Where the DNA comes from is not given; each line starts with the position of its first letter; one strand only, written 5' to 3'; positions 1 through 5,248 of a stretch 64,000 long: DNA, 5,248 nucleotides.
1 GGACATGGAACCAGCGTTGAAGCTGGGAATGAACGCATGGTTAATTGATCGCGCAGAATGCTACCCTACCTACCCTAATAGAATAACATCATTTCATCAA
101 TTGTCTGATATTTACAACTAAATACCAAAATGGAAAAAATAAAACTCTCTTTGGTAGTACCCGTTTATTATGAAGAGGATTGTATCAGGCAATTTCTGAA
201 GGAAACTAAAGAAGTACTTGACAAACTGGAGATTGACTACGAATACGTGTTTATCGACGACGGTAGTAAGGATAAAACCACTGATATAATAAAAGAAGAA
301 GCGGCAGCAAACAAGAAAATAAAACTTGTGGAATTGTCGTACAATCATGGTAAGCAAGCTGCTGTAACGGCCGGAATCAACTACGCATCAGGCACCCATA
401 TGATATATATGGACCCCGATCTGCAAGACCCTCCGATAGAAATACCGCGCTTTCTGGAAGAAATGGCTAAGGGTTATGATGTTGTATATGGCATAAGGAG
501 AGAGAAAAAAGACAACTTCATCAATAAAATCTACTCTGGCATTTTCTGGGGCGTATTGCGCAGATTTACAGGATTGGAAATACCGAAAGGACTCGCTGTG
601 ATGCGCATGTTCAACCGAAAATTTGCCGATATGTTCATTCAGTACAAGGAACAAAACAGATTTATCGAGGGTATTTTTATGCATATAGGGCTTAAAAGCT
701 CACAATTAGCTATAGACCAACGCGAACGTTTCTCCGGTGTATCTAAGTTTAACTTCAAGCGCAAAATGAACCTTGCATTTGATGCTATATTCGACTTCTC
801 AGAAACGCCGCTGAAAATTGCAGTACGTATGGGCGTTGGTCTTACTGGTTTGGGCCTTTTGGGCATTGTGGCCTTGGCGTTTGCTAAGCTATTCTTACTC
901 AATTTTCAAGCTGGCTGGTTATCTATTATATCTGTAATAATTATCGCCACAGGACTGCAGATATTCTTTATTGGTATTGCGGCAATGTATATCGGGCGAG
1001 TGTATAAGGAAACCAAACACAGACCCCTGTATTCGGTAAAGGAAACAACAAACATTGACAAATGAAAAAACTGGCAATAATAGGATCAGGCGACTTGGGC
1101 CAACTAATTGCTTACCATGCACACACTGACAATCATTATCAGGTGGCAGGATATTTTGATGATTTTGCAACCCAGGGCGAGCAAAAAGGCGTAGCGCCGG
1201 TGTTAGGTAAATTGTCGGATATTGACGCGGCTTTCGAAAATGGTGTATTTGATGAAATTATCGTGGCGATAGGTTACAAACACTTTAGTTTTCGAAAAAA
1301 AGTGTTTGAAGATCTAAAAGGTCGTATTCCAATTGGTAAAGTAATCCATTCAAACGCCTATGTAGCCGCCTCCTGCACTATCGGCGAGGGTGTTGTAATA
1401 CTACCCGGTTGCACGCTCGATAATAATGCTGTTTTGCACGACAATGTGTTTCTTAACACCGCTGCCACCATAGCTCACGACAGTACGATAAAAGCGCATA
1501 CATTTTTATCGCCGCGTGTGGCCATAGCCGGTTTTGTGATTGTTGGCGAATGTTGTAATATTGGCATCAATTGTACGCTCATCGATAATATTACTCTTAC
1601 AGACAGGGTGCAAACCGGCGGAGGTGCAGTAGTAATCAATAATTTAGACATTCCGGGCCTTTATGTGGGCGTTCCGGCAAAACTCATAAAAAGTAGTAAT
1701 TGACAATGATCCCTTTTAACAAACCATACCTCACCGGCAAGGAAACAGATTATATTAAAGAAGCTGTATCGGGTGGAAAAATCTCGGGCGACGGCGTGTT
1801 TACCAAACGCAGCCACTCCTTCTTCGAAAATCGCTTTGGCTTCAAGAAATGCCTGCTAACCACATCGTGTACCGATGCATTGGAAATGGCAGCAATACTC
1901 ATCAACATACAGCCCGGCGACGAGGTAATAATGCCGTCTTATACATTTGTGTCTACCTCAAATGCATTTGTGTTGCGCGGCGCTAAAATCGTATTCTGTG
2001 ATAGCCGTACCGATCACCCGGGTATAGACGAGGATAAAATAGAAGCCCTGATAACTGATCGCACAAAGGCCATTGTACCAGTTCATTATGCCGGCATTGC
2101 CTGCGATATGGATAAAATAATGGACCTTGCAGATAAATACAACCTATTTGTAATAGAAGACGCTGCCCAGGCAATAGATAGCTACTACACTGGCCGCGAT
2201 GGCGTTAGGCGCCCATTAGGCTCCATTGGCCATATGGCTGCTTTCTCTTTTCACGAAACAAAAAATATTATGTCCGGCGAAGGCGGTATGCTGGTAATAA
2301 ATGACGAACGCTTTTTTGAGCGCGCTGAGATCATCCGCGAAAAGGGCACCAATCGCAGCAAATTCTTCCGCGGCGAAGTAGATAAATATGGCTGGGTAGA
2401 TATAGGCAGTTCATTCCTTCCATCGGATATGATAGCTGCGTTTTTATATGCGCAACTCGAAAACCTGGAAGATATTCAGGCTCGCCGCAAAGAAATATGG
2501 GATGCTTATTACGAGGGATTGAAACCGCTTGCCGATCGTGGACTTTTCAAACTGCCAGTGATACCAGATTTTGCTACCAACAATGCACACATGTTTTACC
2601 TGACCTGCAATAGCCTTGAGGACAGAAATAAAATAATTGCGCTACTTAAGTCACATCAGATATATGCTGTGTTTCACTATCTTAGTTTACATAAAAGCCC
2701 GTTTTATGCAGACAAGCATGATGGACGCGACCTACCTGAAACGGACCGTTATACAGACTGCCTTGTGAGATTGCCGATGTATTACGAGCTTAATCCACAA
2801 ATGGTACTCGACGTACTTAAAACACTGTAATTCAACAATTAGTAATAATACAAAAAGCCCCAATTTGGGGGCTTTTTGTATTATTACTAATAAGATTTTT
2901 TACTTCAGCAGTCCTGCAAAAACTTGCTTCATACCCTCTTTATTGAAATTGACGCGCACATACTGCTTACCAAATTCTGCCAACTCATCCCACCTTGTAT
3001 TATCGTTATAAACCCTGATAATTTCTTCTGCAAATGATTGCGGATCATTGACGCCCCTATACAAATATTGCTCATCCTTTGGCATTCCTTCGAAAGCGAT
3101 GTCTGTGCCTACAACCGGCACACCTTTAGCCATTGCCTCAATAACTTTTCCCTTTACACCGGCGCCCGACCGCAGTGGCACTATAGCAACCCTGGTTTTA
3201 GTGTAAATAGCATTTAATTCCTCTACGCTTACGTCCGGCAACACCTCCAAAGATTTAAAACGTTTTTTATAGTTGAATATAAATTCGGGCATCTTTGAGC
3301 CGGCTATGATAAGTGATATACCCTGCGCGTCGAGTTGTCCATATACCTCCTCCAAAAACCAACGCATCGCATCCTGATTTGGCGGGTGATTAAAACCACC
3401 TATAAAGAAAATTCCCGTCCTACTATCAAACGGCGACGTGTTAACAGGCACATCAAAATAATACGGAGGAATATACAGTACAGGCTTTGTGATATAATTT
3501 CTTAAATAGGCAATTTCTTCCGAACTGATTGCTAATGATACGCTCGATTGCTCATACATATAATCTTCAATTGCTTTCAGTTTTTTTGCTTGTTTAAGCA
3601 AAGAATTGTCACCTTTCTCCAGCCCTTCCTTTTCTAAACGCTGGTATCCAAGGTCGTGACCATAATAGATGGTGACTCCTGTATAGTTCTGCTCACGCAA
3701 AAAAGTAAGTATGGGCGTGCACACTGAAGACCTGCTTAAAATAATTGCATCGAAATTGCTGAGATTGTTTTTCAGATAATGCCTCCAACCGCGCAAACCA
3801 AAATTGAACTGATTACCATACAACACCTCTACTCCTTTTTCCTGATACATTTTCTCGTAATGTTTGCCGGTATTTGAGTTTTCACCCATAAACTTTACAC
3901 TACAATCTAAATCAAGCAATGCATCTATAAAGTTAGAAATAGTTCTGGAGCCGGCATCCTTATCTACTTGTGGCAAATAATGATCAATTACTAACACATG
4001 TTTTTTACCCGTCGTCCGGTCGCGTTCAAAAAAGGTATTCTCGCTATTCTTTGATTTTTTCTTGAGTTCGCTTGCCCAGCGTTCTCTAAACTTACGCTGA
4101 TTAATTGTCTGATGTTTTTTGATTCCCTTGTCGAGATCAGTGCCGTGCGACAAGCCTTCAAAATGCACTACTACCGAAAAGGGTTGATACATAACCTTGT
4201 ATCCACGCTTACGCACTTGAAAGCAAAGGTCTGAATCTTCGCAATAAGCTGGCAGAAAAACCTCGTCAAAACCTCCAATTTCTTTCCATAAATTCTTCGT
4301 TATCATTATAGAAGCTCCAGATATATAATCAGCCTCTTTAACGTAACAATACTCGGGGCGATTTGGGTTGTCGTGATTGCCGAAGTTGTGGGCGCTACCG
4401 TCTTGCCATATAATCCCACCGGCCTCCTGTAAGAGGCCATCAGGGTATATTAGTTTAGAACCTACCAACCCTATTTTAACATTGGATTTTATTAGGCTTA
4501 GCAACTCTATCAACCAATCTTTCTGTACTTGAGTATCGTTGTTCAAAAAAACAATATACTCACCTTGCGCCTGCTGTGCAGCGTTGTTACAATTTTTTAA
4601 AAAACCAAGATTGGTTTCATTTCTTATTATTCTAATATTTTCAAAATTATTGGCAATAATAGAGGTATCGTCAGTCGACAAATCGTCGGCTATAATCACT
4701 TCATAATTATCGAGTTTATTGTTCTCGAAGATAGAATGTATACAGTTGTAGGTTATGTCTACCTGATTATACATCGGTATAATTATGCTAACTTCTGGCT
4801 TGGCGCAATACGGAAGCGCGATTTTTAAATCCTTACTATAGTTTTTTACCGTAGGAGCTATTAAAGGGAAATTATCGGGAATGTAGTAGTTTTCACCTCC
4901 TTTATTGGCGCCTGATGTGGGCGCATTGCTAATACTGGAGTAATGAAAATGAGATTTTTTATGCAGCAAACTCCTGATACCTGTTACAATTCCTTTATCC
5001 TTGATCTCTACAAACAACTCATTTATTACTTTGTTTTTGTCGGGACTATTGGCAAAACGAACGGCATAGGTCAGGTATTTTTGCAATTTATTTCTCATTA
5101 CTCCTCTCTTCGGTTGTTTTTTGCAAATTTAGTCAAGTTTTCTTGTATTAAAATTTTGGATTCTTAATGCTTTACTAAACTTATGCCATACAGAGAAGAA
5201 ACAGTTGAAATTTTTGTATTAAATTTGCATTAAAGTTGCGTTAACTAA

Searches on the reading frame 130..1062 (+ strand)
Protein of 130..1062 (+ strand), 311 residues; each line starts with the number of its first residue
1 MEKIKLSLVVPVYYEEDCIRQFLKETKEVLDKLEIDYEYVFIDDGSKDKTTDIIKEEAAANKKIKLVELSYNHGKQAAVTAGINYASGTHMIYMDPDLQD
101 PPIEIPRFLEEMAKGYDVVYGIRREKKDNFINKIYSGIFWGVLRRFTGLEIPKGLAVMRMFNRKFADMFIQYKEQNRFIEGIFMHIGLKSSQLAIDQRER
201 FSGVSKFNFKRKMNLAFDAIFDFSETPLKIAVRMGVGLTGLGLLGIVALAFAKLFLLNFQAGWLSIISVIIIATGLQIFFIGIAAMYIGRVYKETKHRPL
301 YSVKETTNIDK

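Call 48: search_protein_families(library=pfam, proteins=[window:130-1062:+], max_evalue=0.0001)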
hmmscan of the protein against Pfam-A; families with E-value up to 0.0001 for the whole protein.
window:130-1062:+ (311 aa): 1 family
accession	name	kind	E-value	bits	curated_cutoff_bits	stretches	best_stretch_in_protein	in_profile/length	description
PF00535.33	Glycos_transf_2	-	4.9e-28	98.6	23.3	1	7-164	1-162/168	Glycosyl transferase family 2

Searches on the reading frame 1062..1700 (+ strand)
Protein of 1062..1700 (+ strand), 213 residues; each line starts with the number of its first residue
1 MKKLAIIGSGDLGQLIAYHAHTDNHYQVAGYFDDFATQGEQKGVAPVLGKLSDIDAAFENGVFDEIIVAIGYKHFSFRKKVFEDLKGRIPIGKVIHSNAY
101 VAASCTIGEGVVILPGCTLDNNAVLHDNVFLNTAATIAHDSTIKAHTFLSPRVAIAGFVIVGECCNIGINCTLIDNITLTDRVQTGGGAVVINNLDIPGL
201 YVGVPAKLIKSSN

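Call 48: search_protein_families(library=pfam, proteins=[window:1062-1700:+], max_evalue=0.0001)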
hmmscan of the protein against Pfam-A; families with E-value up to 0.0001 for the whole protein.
window:1062-1700:+ (213 aa): 3 families
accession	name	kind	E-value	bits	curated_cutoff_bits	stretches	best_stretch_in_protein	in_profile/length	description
PF00132.30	Hexapep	-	1.4e-13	50.3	27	1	94-120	9-35/36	Bacterial transferase hexapeptide (six repeats)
PF17836.7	PglD_N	-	1.4e-09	38.8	23.4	1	3-85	1-78/78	PglD N-terminal domain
PF25084.1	LbH_EIF2B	-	9.6e-07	29.2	54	1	97-165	37-103/105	EIF2B subunit epsilon LbH domain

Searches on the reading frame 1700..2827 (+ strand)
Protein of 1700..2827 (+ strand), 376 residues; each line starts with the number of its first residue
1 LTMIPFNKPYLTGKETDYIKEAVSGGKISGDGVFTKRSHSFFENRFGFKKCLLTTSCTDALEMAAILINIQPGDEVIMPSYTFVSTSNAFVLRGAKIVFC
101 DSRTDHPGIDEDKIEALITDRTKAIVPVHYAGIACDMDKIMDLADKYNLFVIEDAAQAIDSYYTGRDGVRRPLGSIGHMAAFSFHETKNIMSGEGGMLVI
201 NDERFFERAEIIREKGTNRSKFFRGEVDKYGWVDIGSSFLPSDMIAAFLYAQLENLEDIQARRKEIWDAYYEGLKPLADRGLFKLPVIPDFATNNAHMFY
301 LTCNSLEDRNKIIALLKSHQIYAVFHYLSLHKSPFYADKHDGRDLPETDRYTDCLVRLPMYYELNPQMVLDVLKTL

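Call 48: search_protein_families(library=pfam, proteins=[window:1700-2827:+], max_evalue=0.0001)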
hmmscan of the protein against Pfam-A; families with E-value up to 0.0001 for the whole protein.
window:1700-2827:+ (376 aa): 3 families
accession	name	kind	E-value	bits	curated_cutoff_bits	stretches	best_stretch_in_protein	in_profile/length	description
PF01041.23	DegT_DnrJ_EryC1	-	8.2e-86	288.9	19.8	1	12-375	4-358/360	DegT/DnrJ/EryC1/StrS aminotransferase family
PF00155.27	Aminotran_1_2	-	4.8e-10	39.6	19.7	1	28-156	41-187/361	Aminotransferase class I and II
PF00266.25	Aminotran_5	-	4.3e-06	26.4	21.5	1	50-160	63-181/371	Aminotransferase class-V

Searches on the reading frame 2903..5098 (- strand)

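Call 48: search_protein_families(library=pfam, proteins=[window:2903-5098:-], max_evalue=0.0001)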
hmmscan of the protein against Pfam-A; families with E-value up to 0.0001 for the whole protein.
window:2903-5098:- (732 aa): 9 families
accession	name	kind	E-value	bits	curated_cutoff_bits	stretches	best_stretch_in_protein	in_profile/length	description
PF00535.33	Glycos_transf_2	-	5.8e-29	101.6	23.3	1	104-224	1-124/168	Glycosyl transferase family 2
PF13692.12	Glyco_trans_1_4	-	1.1e-20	74.8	27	1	562-699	3-142/142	Glycosyl transferases group 1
PF13641.12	Glyco_tranf_2_3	-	1.2e-13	52.1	27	1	101-329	1-224/230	Glycosyltransferase like family 2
PF10111.15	Glyco_tranf_2_2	-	1.7e-09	38.1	27.3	1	104-305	1-209/276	Glycosyltransferase like family 2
PF13712.12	Glyco_tranf_2_5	-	1.3e-07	32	27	1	168-304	43-179/210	Glycosyltransferase like family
PF00534.26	Glycos_transf_1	-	6.8e-07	29.4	26.4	1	591-711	45-170/172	Glycosyl transferases group 1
PF13506.12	Glyco_transf_21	-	8.7e-07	29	21.7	1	168-305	20-147/174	Glycosyl transferase family 21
PF13632.12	Glyco_trans_2_3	-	2.9e-06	27.7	27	1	181-311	1-121/198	Glycosyl transferase family group 2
PF13524.12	Glyco_trans_1_2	-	2.5e-05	24.7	25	1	579-715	3-130/144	Glycosyl transferase-like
